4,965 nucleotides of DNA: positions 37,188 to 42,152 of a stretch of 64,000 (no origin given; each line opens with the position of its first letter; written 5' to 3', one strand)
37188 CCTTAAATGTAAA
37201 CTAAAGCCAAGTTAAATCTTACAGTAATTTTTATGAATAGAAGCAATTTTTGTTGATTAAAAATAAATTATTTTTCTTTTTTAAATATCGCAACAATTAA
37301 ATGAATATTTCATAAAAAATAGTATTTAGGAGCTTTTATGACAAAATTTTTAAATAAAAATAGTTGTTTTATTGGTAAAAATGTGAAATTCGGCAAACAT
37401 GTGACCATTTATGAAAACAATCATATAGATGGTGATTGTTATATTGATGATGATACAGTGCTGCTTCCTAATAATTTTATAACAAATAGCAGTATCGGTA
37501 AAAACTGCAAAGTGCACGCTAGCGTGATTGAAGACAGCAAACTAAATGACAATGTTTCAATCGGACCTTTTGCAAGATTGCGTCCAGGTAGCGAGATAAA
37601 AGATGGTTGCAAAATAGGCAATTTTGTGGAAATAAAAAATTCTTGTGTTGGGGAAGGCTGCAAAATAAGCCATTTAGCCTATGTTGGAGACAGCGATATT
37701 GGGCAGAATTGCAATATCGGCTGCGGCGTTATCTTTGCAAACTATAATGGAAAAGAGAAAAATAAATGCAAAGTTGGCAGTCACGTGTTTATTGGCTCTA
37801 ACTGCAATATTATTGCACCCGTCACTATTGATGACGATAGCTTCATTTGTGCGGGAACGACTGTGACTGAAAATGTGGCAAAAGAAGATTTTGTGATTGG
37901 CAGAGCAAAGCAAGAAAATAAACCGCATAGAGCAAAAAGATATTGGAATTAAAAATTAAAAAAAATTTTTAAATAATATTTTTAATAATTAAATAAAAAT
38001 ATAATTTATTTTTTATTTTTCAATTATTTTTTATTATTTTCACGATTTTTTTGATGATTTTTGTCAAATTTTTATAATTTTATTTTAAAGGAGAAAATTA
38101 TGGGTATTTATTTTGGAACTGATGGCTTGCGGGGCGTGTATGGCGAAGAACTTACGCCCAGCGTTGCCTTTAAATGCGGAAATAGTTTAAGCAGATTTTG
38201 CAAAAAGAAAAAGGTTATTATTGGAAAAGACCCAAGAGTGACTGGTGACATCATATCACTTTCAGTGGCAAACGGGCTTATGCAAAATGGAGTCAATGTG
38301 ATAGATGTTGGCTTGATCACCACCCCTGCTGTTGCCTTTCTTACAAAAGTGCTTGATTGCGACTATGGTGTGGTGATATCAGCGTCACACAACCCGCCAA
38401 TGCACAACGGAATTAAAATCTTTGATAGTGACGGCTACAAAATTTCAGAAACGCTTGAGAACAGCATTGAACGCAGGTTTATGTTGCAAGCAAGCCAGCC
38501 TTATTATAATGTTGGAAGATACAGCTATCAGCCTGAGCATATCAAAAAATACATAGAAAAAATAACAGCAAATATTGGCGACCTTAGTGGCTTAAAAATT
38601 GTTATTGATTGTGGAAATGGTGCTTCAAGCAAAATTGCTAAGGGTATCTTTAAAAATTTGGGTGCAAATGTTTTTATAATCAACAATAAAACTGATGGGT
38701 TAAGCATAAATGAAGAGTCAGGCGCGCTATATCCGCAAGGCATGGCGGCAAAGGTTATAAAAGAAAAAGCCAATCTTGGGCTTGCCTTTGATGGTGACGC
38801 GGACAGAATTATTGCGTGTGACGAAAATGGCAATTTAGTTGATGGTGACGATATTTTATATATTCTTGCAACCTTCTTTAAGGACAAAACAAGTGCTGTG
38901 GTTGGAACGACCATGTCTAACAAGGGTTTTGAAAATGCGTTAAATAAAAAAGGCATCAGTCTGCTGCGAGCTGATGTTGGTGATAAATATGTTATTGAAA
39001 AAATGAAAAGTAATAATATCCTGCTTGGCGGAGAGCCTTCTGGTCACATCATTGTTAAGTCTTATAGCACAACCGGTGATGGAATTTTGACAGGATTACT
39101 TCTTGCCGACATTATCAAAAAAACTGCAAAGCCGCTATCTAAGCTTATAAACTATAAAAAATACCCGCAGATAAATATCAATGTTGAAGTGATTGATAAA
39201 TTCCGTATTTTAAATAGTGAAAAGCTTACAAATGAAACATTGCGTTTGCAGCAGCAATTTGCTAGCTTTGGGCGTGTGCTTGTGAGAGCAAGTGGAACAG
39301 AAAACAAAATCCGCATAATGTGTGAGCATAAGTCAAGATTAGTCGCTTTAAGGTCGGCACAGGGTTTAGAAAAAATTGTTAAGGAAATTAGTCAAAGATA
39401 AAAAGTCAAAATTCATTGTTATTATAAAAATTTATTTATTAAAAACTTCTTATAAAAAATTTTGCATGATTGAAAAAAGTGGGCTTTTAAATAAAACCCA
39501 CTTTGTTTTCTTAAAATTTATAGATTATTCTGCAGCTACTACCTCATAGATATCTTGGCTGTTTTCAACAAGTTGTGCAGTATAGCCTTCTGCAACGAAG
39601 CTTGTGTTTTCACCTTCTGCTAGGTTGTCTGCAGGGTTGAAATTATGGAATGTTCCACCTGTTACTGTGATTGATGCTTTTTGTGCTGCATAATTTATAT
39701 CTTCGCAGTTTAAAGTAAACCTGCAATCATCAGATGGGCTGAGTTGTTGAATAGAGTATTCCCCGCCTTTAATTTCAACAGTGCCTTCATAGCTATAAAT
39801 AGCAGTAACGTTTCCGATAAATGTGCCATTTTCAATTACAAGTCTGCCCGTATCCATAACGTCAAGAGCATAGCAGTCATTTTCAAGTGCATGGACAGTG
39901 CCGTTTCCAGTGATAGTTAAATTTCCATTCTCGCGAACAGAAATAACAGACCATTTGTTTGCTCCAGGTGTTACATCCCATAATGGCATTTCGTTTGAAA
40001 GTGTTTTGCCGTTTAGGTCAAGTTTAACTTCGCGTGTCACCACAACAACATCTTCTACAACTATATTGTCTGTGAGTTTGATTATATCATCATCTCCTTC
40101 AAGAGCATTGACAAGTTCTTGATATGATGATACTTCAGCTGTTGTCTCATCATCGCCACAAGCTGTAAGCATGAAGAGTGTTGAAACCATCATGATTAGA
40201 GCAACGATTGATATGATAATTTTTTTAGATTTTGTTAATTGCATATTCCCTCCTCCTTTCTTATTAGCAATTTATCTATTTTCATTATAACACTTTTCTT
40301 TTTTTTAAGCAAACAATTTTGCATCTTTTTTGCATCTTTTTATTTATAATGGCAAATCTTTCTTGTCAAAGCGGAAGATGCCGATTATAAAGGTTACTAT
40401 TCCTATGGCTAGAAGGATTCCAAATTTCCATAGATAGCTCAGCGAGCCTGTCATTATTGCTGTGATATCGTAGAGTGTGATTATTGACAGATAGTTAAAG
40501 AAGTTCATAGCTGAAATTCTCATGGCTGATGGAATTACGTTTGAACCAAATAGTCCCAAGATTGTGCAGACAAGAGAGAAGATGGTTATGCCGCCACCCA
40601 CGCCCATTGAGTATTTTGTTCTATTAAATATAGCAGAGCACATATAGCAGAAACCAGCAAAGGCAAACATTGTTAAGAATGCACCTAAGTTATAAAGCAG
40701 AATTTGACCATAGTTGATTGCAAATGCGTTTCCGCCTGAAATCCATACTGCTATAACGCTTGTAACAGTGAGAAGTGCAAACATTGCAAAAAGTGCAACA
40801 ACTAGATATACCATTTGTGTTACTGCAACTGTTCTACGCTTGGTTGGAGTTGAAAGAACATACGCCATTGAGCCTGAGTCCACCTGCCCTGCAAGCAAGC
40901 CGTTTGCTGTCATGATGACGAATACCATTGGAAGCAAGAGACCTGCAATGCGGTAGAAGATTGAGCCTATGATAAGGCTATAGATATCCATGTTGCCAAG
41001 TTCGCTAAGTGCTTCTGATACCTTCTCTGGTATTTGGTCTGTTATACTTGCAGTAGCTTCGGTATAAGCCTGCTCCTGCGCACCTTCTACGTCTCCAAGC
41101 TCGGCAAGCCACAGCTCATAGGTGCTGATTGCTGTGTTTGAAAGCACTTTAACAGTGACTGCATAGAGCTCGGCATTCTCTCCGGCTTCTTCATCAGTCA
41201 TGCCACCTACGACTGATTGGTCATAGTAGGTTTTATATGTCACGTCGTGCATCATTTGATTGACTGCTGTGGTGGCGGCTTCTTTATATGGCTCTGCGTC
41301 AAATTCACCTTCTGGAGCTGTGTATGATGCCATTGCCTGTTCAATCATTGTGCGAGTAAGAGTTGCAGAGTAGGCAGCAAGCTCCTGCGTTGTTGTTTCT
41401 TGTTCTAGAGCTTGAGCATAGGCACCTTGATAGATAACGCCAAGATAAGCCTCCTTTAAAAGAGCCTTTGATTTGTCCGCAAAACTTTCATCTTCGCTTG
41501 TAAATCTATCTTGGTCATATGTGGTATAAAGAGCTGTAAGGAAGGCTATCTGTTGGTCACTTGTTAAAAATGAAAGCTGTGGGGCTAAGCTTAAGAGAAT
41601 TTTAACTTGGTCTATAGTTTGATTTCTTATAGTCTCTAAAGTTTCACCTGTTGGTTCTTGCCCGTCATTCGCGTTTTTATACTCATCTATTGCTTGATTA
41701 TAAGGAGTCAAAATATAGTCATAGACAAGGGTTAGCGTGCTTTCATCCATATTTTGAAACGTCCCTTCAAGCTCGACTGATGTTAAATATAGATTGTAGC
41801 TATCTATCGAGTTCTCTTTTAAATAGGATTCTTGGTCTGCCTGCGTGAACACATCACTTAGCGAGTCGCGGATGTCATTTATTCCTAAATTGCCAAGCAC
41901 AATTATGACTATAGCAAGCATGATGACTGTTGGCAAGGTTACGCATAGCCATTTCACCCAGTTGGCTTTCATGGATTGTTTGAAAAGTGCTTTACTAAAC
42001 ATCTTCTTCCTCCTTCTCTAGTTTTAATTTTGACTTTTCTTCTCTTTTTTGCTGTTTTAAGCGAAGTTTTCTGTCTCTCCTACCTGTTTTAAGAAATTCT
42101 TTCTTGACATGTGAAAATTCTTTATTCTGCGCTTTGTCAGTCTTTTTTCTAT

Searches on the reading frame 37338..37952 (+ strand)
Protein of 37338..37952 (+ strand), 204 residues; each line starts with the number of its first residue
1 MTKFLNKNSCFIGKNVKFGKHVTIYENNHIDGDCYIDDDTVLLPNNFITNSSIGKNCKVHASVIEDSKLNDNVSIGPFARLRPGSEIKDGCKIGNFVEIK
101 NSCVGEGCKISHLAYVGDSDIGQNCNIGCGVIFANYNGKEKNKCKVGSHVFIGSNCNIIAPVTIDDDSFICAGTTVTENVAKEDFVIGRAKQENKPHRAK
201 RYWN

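Call 80: search_protein_families(library=pfam, proteins=[window:37338-37952:+], max_evalue=0.00001)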
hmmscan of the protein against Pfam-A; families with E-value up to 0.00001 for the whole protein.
window:37338-37952:+ (204 aa): 4 families
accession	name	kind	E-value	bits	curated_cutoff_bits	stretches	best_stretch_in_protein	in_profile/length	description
PF00132.30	Hexapep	-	7e-29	98.8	27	2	67-101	2-36/36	Bacterial transferase hexapeptide (six repeats)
PF25084.1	LbH_EIF2B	-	1.5e-15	57.5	54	1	19-104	7-92/105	EIF2B subunit epsilon LbH domain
PF24894.1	Hexapep_GlmU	-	2.2e-06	28.1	23.3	0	48-118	16-85/104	GlmU-like, C-terminal hexapeptide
PF14602.12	Hexapep_2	-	8.3e-06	25.9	27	1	145-177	3-33/34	Hexapeptide repeat of succinyl-transferase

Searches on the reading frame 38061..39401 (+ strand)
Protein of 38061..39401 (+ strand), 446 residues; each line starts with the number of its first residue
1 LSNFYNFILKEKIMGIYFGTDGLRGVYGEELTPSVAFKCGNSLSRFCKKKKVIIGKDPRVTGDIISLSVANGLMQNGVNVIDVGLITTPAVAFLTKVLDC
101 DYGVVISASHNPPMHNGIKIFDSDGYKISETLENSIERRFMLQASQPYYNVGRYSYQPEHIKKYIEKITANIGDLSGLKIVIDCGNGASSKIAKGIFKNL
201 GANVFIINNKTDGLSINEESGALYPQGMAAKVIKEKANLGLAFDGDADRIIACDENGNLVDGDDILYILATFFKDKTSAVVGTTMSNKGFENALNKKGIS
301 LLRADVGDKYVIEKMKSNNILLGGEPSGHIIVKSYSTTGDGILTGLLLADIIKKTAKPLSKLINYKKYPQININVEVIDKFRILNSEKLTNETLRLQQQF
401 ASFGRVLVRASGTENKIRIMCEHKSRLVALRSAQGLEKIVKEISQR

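Call 80: search_protein_families(library=pfam, proteins=[window:38061-39401:+], max_evalue=0.00001)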
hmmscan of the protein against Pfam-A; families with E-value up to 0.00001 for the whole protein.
window:38061-39401:+ (446 aa): 4 families
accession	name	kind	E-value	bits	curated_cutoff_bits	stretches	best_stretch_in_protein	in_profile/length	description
PF02878.22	PGM_PMM_I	-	1.1e-40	139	22.5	1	16-140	2-131/138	Phosphoglucomutase/phosphomannomutase, alpha/beta/alpha domain I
PF02880.22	PGM_PMM_III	-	1.3e-32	112.7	20.7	1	261-365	1-112/115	Phosphoglucomutase/phosphomannomutase, alpha/beta/alpha domain III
PF02879.22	PGM_PMM_II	-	3.6e-16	60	29.3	1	163-257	2-103/103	Phosphoglucomutase/phosphomannomutase, alpha/beta/alpha domain II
PF00408.26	PGM_PMM_IV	-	3.2e-09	37.1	23.1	1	373-426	2-55/68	Phosphoglucomutase/phosphomannomutase, C-terminal domain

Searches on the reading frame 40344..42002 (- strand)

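Call 80: search_protein_families(library=pfam, proteins=[window:40344-42002:-], max_evalue=0.00001)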
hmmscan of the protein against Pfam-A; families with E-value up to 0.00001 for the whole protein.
window:40344-42002:- (552 aa): 1 family
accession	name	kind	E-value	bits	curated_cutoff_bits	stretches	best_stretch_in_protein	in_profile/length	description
PF12679.13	ABC2_membrane_2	-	2.2e-15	57.1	27.2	1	311-550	72-283/283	ABC-2 family transporter protein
